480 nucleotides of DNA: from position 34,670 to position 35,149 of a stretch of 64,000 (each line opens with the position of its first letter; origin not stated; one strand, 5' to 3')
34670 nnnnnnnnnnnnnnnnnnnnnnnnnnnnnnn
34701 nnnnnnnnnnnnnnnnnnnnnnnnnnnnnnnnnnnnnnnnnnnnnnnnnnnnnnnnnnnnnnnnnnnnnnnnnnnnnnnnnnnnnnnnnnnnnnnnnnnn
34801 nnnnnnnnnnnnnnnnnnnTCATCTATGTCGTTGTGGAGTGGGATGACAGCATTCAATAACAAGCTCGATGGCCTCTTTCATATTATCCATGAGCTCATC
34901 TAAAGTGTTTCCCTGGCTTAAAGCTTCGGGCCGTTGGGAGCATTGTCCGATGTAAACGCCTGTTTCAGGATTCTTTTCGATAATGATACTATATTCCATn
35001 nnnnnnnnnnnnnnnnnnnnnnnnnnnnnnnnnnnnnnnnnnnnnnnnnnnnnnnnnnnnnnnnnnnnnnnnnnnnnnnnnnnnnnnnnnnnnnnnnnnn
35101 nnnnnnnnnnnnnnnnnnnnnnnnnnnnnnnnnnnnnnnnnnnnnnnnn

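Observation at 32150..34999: tRNA-Ser-adjacent hypervariable patch: about 370-bp GC-rich TIR-bearing elements alternate with HicAB modules in a cassette-like array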

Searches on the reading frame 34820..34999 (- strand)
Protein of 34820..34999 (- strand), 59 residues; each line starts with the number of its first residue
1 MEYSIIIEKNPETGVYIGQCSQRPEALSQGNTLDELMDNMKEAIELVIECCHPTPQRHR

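Call 53: search_protein_families(library=pfam, max_evalue=0.01, proteins=[window:34820-34999:-])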
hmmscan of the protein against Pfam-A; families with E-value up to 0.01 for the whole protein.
window:34820-34999:- (59 aa): 1 family
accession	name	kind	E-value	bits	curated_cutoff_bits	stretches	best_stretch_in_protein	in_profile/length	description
PF15919.11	HicB_lk_antitox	-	0.00079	20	27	1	3-50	1-47/123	HicB_like antitoxin of bacterial toxin-antitoxin system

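Call 54: search_protein_families(library=ncbifam, max_evalue=0.01, proteins=[window:34820-34999:-])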
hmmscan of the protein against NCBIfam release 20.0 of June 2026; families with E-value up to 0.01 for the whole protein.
window:34820-34999:- (59 aa): 0 families

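Call 57: find_homologous_proteins(query=window:34820-34999:-, max_evalue=0.001)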
Query window:34820-34999:- (59 aa): 65 proteins with E <= 0.001 among 65 candidates.
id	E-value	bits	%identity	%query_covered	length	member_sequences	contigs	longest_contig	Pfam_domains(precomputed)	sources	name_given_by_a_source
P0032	4.0e-33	129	100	100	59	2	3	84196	-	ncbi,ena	-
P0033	4.2e-32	126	98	100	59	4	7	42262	-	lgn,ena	-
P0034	1.7e-23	99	98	85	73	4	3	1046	PF15919.12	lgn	-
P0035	1.9e-20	89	88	85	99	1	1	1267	PF15919.12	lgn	-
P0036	2.2e-20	89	86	85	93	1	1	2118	PF15919.12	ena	-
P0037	2.5e-20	89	86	85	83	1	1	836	-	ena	-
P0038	2.7e-20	89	86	85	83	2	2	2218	-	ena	-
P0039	3.1e-20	88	86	85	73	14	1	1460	-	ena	-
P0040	4.5e-20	88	84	85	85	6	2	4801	-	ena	-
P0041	5.2e-20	88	84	85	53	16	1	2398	-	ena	-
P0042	9.2e-20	87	86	85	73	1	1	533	-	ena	-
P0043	1.1e-19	87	86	85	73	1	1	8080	-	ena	-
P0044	2.0e-19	86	86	85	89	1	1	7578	-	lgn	-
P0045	2.1e-19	86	88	85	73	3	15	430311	-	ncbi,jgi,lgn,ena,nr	ncbi:MAG: type II toxin-antitoxin system HicB family antitoxin [Bacteroidales bacterium]|jgi:predict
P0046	2.2e-19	86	86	85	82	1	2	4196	-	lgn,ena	-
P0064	1.1e-18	84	84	85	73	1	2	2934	PF15919.12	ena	-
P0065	1.4e-18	83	84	85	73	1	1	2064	PF15919.12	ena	-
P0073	4.3e-18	82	82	85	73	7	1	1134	PF15919.12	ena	-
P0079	1.5e-17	80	80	85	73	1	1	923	PF15919.12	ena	-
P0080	2.0e-17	80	80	85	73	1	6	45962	PF15919.12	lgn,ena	-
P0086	6.1e-17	78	80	85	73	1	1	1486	PF15919.12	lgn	-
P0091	2.1e-16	76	80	83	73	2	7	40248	PF15919.12,PF15970.12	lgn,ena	-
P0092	6.1e-16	75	80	85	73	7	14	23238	-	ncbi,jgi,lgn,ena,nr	ncbi:MAG: type II toxin-antitoxin system HicB family antitoxin [Bacteroidales bacterium]|jgi:predict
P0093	1.9e-15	73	65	100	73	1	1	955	PF15919.12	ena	-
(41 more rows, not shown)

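Call 59: find_encoding_contigs(protein=P0045, flank=4000, max_places=10)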
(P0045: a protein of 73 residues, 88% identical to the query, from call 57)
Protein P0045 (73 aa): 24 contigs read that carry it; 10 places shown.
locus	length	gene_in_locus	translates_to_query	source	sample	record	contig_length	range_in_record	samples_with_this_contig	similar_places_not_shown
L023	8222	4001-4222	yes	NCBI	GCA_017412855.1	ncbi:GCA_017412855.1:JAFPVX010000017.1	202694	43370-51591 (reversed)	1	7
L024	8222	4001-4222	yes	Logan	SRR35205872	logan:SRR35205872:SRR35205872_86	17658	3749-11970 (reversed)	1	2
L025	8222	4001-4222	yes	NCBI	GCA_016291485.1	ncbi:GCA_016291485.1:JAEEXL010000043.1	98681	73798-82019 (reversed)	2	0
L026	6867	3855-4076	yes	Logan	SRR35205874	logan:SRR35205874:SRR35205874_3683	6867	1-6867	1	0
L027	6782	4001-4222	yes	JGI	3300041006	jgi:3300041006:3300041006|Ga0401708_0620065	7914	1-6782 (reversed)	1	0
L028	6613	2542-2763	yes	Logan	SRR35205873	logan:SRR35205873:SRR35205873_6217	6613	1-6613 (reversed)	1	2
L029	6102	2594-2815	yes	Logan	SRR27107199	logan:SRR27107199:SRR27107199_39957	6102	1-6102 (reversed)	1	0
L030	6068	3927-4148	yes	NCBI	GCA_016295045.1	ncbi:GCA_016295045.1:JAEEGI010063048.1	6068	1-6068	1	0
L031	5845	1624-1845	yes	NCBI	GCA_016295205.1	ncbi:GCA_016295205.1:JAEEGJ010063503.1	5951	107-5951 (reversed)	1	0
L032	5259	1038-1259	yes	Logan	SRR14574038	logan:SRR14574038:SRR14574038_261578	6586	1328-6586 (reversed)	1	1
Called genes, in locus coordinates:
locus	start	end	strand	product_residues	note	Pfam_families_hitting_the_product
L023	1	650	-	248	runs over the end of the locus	PF00300:His_Phos_1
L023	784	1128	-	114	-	PF02261:Asp_decarbox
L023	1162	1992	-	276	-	PF02569:Pantoate_ligase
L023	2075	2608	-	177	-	PF02518:HATPase_c, PF13589:HATPase_c_3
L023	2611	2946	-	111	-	PF07085:DRTGG, PF02603:Hpr_kinase_N (weak)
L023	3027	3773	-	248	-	PF02811:PHP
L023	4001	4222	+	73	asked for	-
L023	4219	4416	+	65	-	PF07927:HicA_toxin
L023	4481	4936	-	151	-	PF03544:TonB_C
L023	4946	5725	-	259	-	PF01643:Acyl-ACP_TE (weak), PF13279:4HBT_2 (faint), PF20791:Acyl-ACP_TE_C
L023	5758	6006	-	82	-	-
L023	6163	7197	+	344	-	PF00710:Asparaginase, PF17763:Asparaginase_C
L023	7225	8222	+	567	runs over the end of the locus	PF02690:Na_Pi_cotrans, PF01895:PhoU (faint)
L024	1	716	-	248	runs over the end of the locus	PF00300:His_Phos_1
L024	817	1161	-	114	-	PF02261:Asp_decarbox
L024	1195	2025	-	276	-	PF02569:Pantoate_ligase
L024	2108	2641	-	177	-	PF02518:HATPase_c, PF13589:HATPase_c_3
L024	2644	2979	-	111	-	PF07085:DRTGG, PF02603:Hpr_kinase_N (weak)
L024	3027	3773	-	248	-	PF02811:PHP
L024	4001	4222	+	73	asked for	-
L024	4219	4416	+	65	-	PF07927:HicA_toxin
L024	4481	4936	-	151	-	PF03544:TonB_C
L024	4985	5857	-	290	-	PF01844:HNH (weak)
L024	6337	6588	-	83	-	-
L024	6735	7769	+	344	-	PF00710:Asparaginase, PF17763:Asparaginase_C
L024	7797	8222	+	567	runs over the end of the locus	PF02690:Na_Pi_cotrans, PF01895:PhoU (faint)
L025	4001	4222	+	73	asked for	-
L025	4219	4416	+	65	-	PF07927:HicA_toxin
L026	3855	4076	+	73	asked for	-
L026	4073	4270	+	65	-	PF07927:HicA_toxin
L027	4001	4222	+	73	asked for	-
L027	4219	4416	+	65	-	PF07927:HicA_toxin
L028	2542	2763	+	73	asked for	-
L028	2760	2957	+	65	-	PF07927:HicA_toxin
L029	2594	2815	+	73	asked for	-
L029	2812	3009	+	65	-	PF07927:HicA_toxin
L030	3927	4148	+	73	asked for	-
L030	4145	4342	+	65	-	PF07927:HicA_toxin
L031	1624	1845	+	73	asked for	-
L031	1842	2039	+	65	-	PF07927:HicA_toxin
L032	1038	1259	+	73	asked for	-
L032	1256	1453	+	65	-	PF07927:HicA_toxin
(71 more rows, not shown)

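Call 90: search_protein_families(library=pfam, max_evalue=0.01, proteins=[L024:4985-5857:-, L024:6337-6588:-, L023:4946-5725:-, L023:4219-4416:+, L023:4001-4222:+])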
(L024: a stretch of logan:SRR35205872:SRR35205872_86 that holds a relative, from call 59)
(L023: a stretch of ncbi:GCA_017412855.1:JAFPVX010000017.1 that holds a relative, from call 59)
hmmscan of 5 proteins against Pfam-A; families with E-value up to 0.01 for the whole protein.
L024:4985-5857:- (290 aa): 2 families
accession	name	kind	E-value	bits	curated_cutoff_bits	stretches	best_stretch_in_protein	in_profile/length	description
PF01844.29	HNH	-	3.9e-06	27.4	21.4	1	30-76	1-45/47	HNH endonuclease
PF05739.25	SNARE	-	0.008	16.6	26.8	0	121-155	18-52/53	SNARE domain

L024:6337-6588:- (83 aa): 0 families

L023:4946-5725:- (259 aa): 3 families
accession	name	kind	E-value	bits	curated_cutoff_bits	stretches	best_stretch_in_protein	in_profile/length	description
PF13279.12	4HBT_2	-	2.6e-10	41.3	25.5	1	161-193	1-32/122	Thioesterase-like superfamily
PF20791.3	Acyl-ACP_TE_C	-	2.1e-09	37.9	21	1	160-244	13-100/101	Acyl-ACP thioesterase C-terminal domain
PF01643.23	Acyl-ACP_TE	-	5.7e-06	26.5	23.7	1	4-126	4-125/131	Acyl-ACP thioesterase N-terminal domain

L023:4219-4416:+ (65 aa): 1 family
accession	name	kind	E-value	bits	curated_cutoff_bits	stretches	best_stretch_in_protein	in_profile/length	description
PF07927.17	HicA_toxin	-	6.5e-12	45.8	27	1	5-59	3-58/58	HicA toxin of bacterial toxin-antitoxin,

L023:4001-4222:+ (73 aa): 1 family
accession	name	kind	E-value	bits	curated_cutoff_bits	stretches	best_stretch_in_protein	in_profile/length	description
PF15919.11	HicB_lk_antitox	-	0.00094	19.8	27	1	3-50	1-47/123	HicB_like antitoxin of bacterial toxin-antitoxin system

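Call 100: find_encoding_contigs(protein=P0092, flank=5000, max_places=10)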
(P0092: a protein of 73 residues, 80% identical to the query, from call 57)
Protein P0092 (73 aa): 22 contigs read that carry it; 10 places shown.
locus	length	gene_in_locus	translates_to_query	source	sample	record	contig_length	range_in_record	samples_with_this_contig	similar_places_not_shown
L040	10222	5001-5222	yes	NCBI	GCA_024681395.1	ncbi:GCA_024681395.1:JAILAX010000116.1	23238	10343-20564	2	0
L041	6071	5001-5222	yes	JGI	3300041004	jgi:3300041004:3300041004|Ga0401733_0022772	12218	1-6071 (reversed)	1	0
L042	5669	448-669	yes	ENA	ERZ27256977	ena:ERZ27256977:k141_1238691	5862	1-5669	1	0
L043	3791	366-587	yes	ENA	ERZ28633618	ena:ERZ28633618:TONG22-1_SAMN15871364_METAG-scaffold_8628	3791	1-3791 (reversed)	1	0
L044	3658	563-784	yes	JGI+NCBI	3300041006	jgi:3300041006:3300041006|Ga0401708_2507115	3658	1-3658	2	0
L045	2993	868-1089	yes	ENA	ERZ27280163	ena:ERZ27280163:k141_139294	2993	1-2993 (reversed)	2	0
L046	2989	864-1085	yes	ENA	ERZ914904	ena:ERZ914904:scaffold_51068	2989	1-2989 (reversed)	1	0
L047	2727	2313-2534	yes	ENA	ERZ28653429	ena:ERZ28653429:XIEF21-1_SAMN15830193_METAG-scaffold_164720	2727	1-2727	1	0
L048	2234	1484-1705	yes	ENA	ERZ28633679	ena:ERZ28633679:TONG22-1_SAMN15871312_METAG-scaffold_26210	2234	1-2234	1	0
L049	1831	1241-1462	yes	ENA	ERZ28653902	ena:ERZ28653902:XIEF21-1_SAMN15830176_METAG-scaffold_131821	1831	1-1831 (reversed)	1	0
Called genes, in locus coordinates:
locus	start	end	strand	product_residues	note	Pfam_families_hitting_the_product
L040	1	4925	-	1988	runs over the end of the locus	PF01835:MG2, PF00207:A2M, PF17973:bMG10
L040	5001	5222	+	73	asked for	-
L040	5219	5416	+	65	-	PF07927:HicA_toxin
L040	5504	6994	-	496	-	PF00133:tRNA-synt_1 (faint), PF01406:tRNA-synt_1e, PF09334:tRNA-synt_1g (weak), PF09190:DALR_2, PF23493:CysS_C (weak)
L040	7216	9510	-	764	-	PF13715:CarbopepD_reg_2 (weak), PF00593:TonB_dep_Rec_b-barrel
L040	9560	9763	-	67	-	PF04024:PspC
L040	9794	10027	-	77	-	-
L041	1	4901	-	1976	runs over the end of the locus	PF01835:MG2, PF00207:A2M, PF17973:bMG10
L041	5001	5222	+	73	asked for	-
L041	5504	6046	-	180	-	PF09190:DALR_2, PF23493:CysS_C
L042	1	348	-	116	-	?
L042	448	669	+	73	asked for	-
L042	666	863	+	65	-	PF07927:HicA_toxin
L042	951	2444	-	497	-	PF00133:tRNA-synt_1 (faint), PF01406:tRNA-synt_1e, PF09334:tRNA-synt_1g (faint), PF09190:DALR_2, PF23493:CysS_C (weak)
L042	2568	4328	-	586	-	PF00501:AMP-binding, PF23562:AMP-binding_C_3 (weak)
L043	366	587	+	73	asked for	-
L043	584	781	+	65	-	PF07927:HicA_toxin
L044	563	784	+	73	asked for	-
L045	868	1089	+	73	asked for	-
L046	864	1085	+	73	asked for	-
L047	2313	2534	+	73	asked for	-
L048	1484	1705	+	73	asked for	-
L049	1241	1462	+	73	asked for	-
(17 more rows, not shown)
